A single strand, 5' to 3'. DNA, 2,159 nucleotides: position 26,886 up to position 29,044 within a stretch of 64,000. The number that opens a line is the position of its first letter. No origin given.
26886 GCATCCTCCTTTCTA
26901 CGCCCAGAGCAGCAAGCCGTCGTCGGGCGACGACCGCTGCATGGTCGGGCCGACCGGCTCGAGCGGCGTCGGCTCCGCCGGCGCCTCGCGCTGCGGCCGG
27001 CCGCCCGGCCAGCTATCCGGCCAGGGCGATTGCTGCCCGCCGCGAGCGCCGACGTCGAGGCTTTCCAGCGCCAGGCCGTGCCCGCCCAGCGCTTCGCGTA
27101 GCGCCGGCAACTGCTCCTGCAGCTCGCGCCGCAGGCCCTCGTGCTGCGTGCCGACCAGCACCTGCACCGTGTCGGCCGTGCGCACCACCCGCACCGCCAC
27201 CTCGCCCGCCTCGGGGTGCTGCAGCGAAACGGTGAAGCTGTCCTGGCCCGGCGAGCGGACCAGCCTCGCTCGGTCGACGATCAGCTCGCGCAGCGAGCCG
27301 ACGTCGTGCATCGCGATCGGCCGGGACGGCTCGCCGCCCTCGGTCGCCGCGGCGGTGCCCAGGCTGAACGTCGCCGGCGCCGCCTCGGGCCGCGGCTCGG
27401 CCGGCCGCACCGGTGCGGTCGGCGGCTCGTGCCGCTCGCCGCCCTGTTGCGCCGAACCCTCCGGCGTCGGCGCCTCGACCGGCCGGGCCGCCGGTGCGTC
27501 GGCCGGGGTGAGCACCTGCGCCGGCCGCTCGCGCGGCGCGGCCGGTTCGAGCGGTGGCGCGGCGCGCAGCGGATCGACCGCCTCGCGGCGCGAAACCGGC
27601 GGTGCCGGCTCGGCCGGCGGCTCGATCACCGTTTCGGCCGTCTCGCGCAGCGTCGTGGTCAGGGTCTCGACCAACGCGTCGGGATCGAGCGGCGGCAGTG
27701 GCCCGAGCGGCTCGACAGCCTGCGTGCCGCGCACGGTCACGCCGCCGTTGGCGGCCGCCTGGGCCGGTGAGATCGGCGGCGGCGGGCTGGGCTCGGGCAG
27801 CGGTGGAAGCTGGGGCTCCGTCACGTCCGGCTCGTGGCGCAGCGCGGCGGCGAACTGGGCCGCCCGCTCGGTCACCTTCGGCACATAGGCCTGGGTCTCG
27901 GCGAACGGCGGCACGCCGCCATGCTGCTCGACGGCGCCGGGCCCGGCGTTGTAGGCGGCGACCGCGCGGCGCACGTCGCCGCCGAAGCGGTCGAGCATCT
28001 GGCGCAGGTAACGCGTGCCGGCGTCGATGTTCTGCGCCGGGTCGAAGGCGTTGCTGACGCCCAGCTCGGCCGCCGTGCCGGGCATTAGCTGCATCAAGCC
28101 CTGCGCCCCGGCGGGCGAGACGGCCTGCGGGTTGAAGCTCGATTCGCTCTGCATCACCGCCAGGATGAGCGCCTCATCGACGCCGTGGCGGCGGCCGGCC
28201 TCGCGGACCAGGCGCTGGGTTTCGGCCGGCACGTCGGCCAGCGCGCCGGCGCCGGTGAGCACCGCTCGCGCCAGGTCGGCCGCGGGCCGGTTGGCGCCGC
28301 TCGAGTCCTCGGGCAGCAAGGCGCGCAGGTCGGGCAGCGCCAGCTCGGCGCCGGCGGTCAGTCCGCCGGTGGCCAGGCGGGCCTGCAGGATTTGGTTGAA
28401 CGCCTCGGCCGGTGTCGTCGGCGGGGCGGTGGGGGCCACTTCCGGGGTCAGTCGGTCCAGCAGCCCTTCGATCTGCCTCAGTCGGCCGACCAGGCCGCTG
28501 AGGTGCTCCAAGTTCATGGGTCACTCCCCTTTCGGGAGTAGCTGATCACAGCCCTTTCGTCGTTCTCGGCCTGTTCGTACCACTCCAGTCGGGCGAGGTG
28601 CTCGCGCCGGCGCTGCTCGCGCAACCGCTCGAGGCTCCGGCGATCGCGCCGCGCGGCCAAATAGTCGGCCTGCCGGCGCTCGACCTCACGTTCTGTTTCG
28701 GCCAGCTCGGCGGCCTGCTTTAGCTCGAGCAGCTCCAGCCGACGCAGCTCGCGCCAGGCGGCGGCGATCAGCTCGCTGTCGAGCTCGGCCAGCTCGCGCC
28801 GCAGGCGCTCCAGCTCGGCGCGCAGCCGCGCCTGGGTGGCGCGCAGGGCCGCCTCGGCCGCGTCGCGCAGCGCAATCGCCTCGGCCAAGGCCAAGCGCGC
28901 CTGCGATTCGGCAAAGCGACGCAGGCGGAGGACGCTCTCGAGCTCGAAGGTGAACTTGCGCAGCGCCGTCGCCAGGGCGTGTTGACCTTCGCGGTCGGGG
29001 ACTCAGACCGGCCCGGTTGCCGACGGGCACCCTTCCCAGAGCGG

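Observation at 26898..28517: Lytic transglycosylase fused to the FliK hook-length ruler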

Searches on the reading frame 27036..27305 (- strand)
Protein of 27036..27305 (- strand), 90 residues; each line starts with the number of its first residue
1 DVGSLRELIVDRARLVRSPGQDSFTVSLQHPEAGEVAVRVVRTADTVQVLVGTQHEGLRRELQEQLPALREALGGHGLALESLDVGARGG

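Call 18: find_related_loci(query=A2, collection=genome_contigs, flank=10000)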
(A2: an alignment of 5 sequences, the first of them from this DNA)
Query A2 (90 aa) in genome_contigs; peptide patterns used: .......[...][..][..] (x = any residue, [..] = any of these).
16 stretches matched a pattern; 1 encode a relative of the query (tblastn E <= 1e-3); 1 distinct loci.
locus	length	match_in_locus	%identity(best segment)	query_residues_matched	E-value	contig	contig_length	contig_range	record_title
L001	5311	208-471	61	1-88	5e-34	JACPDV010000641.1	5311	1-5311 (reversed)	MAG: Armatimonadetes bacterium isolate NC_groundwater_318_Ag_B-0.1um_71_9 GD18-4_B1_scaffold_1450166, whole genome shotg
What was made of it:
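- Tried and rejected: It then returned only one partial Armatimonadetes locus, L001, so the window's own genome could not be named (call 18).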

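Call 21: find_homologous_proteins(query=A1, max_evalue=0.001)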
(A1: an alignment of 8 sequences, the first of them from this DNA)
Query A1 (8 sequences) (90 aa, profile of the alignment): 3 proteins with E <= 0.001 among 8000 candidates.
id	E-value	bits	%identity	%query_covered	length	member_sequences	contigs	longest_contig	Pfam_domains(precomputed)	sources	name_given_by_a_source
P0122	1.3e-34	136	59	87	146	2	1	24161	PF02120.22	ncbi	-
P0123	1.8e-26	110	55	98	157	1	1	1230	PF02120.22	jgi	jgi:flagellar hook-length control protein FliK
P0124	3.7e-19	86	51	66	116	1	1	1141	PF02120.22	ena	-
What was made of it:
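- Tried and rejected: A word-indexed search with the FliK-C profile returned only three short fragments (call 21).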

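Call 24: find_encoding_contigs(protein=P0122, flank=8000, max_places=2)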
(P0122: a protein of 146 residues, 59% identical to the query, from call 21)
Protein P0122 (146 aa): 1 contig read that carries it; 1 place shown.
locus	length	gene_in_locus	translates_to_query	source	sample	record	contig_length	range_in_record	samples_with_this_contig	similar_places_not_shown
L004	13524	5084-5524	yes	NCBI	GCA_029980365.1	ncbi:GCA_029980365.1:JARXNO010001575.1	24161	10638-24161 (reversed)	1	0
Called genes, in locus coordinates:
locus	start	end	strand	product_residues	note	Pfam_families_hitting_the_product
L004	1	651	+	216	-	?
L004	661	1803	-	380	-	-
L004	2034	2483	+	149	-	PF02050:FliJ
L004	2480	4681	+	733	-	PF01464:SLT, PF13406:SLT_2 (faint)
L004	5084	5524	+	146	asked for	PF02120:Flg_hook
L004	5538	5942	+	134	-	PF03963:FlgD, PF13861:FLgD_tudor (weak)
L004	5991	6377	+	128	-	PF12611:Flagellar_put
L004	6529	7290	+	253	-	PF00460:Flg_bb_rod, PF07559:FlgE_D2 (faint), PF22692:LlgE_F_G_D1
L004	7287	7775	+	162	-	PF07559:FlgE_D2 (weak), PF06429:Flg_bbr_C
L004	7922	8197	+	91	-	PF06289:FlbD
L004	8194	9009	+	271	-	PF00246:Peptidase_M14, PF10994:DUF2817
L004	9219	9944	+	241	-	-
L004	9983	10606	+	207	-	PF03748:FliL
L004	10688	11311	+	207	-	PF28396:SepQ_C (weak), PF01052:FliMN_C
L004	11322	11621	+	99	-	PF01052:FliMN_C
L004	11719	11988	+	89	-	-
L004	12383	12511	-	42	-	-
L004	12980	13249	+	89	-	PF01313:Bac_export_3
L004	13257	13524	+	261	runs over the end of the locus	PF01311:Bac_export_1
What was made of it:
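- One related assembly, L004, does show the two parts as separate ORFs (call 24).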

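Call 37: search_protein_representatives(alignment_id=A1)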
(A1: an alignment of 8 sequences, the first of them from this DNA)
Query: 8 sequences, 87 profile positions. Proteins with E-value up to 0.001 (for the whole library): 2844; up to 1e-10: 24; up to 1e-30: 10. The best 150 are listed.
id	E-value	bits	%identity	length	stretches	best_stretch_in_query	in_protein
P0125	2.1e-48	178.3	-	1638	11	7-80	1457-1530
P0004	6.9e-36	138.2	-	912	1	2-87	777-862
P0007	8.6e-36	137.9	-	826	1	1-87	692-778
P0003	8.6e-35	134.7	-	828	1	2-87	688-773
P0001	4.4e-34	132.4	-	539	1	2-85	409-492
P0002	5.4e-34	132.1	-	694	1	2-86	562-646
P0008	6.9e-34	131.8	-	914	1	2-87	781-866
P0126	9.3e-34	131.4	-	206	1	1-87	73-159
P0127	2.3e-31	123.7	-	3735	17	16-37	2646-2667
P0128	3.0e-31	123.3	-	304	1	2-85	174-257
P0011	2.3e-30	120.5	-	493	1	1-86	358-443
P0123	5.8e-27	109.6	-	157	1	2-87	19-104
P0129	3.7e-24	100.6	-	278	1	2-85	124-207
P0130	7.1e-22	93.3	-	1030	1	2-85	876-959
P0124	1.2e-19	86.2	-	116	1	25-87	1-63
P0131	5.3e-15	71.3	-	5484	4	18-42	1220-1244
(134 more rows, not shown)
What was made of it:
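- Tried and rejected: The exhaustive representative search was needed instead (call 37). P0125, P0127 and P0131 (1638-5484 aa, with many matched stretches) in call 37 look like low-complexity or wrong-frame proteins and were ignored.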

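Call 62: predict_structure(alignment_id=A1)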
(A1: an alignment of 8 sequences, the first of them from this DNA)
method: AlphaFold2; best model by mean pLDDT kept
length: 90 residues; sequences in the alignment: 8
mean_pLDDT: 83.8   pTM: 0.69
mean pLDDT of the five models: 83.8, 83.3, 82.9, 82.8, 80.1
residues with pLDDT >= 90: 27; 70-90: 49; 50-70: 12; < 50: 2
segments of 3 or more residues with pLDDT < 50: none
pLDDT, mean of each block of 10 residues (from residue 1): 61 82 89 89 92 89 88 89 74
secondary structure, 60 per line:
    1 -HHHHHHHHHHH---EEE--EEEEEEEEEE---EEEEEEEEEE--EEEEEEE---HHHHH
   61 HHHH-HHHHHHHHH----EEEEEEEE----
elements in order: H2-12 E16-18 E21-30 E34-43 E46-52 H56-64 H66-74 E79-86

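Call 64: fold_search(model_id=the predicted structure, library=pdb)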
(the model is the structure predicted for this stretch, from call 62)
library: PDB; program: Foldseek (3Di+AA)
matches with E <= 10: 1288; with E <= 0.001: 0
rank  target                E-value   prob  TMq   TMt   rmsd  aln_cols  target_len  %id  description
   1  5cuk                  1.7e-03  1.00  0.61  0.59   4.0        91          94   16  Crystal structure of the PscP SS domain (released 2015-12-02)
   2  6jv4_B                4.3e-03  0.99  0.35  0.18   5.7        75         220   13  Crystal structure of metallo-beta-lactamase VMB-1 (released 2019-11-27)
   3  2ynt_B                5.9e-03  0.98  0.33  0.18   5.7        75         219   11  GIM-1-3Mol native. Crystal structures of Pseudomonas aeruginosa GIM- 1: active site plasticity in metallo-beta-lactama (released 2013-07-24)
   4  5acp_A                6.2e-03  0.98  0.34  0.18   5.7        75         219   11  W228R-Investigation of the impact from residues W228 and Y233 in the metallo-beta-lactamase GIM-1 (released 2015-12-23)
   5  6jv4_A                7.6e-03  0.99  0.34  0.18   5.9        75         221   13  Crystal structure of metallo-beta-lactamase VMB-1 (released 2019-11-27)
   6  6lfd_A                7.6e-03  0.98  0.33  0.18   5.7        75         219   13  Crystal structure of VMB-1 at pH5.5(Bis-Tris) (released 2020-02-26)
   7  5acs_B                8.0e-03  0.98  0.34  0.18   5.7        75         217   13  Y233A-Investigation of the impact from residues W228 and Y233 in the metallo-beta-lactamase GIM-1 (released 2015-12-23)
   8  5acq_A                8.0e-03  0.98  0.34  0.18   5.7        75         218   11  W228A-Investigation of the impact from residues W228 and Y233 in the metallo-beta-lactamase GIM-1 (released 2015-12-23)
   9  2ynw_B                8.0e-03  0.97  0.33  0.19   5.7        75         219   11  GIM-1-2Mol native. Crystal structures of Pseudomonas aeruginosa GIM- 1: active site plasticity in metallo-beta-lactama (released 2013-07-24)
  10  2rrl_MODEL_1_A        9.7e-03  1.00  0.63  0.36   3.6        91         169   20  Solution structure of the C-terminal domain of the FliK (released 2011-05-18)
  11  5act_A                1.0e-02  0.97  0.34  0.18   5.7        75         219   11  W228S-Investigation of the impact from residues W228 and Y233 in the metallo-beta-lactamase GIM-1 (released 2015-12-23)
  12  2ynt_A                1.1e-02  0.97  0.34  0.18   5.7        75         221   13  GIM-1-3Mol native. Crystal structures of Pseudomonas aeruginosa GIM- 1: active site plasticity in metallo-beta-lactama (released 2013-07-24)
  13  2ynu_B                1.1e-02  0.97  0.34  0.19   5.6        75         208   11  Apo GIM-1 with 2Mol. Crystal structures of Pseudomonas aeruginosa GIM-1: active site plasticity in metallo-beta-lactam (released 2013-07-24)
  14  2ynu_A                1.1e-02  0.97  0.34  0.19   5.5        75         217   11  Apo GIM-1 with 2Mol. Crystal structures of Pseudomonas aeruginosa GIM-1: active site plasticity in metallo-beta-lactam (released 2013-07-24)
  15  6rzr_B                1.1e-02  0.97  0.34  0.19   5.7        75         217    8  Structure of IMP-13 metallo-beta-lactamase complexed with hydrolysed imipenem (released 2020-04-01)
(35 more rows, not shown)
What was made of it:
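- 27033..27317 (-): FliK C-terminal (Flg_hook / T3S4 substrate-switching) domain, residues 401-495. The AF2 model (pLDDT 84) best matches the PscP switch domain 5cuk (TM 0.61) and FliK-C 2rrl (TM 0.63) over the whole domain (calls 62, 64).
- On FliK / T3S4 hook-length control proteins: The AF2 domain matches PscP 5cuk and FliK-C 2rrl with TM about 0.6 (calls 62, 64).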

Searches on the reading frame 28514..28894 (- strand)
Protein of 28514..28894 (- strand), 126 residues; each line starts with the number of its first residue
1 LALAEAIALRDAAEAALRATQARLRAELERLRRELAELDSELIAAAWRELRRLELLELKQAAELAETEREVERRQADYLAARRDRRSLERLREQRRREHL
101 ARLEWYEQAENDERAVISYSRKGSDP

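Call 3: search_protein_families(library=pfam, proteins=[window:28514-28894:-], max_evalue=0.1)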
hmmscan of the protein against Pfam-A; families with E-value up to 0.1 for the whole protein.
window:28514-28894:- (126 aa): 3 families
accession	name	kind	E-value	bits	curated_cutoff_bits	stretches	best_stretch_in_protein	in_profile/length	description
PF02050.21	FliJ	-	4.4e-07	30.6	28.4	1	2-119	6-123/123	Flagellar FliJ protein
PF08891.16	YfcL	-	0.008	16.9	25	1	9-51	40-82/83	YfcL protein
PF16525.10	MHB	-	0.065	13.9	27.4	0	61-114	5-59/77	Haemophore, haem-binding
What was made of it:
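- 28514..28894 (-): fliJ, translationally coupled to the fusion gene through an ATGA overlap. Pfam FliJ, E=4e-7 (call 3).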

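Call 4: search_protein_families(library=ncbifam, proteins=[window:28514-28894:-], max_evalue=0.1)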
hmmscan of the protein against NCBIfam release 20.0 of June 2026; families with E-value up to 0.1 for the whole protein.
window:28514-28894:- (126 aa): 1 family
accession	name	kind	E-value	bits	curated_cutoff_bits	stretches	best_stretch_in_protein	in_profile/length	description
TIGR02473.1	flagell_FliJ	equivalog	6.4e-05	23.4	50.45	1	6-119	25-139/141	flagellar export protein FliJ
